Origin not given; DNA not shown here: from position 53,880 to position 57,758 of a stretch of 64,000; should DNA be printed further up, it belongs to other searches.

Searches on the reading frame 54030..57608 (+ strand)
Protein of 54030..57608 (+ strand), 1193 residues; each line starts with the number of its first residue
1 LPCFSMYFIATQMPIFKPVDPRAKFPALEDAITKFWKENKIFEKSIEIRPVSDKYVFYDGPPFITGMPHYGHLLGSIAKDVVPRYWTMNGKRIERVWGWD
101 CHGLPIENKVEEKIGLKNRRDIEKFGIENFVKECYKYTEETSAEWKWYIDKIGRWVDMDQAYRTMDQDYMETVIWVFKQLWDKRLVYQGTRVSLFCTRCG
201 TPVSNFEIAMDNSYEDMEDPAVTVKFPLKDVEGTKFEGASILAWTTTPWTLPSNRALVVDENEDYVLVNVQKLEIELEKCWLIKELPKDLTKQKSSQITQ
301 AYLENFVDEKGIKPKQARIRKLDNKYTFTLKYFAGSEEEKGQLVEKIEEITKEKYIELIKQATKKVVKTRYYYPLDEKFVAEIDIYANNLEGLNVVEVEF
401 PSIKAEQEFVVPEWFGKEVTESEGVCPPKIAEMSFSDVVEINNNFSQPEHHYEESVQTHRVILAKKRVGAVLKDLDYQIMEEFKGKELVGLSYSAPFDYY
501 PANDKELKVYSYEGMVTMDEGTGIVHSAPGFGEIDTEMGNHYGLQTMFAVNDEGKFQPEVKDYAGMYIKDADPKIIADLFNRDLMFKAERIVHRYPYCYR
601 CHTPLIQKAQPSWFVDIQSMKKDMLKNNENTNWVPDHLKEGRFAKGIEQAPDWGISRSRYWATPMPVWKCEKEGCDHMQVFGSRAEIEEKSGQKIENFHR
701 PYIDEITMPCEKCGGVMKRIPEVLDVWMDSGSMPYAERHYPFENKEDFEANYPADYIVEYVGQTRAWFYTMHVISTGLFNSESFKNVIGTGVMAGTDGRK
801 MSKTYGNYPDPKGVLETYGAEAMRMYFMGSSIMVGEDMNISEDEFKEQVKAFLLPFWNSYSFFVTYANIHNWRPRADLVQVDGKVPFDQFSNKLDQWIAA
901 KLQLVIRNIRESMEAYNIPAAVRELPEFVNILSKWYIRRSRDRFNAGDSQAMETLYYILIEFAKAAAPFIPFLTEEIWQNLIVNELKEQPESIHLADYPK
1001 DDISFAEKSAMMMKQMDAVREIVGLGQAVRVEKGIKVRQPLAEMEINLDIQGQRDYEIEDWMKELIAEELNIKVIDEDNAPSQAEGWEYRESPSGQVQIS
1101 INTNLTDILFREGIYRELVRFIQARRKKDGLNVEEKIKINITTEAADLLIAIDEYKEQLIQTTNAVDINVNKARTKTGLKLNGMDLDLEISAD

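Call 47: search_protein_families(library=pfam, proteins=[window:54030-57608:+], max_evalue=0.001)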
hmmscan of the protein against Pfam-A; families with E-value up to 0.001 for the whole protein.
window:54030-57608:+ (1193 aa): 4 families
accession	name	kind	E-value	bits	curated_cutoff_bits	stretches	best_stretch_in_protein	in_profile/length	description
PF00133.28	tRNA-synt_1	-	1.8e-121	406.2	22.7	1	32-840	2-413/414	tRNA synthetases class I (I, L, M and V)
PF08264.19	Anticodon_1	-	8.8e-33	113.7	25.1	1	895-1042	1-145/148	Anticodon-binding domain of tRNA ligase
PF09334.17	tRNA-synt_1g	-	2.2e-16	60.1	20.1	2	62-204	8-131/391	tRNA synthetases class I (M)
PF19302.4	DUF5915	-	2.4e-14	53.7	27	1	1094-1191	97-193/195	Domain of unknown function (DUF5915)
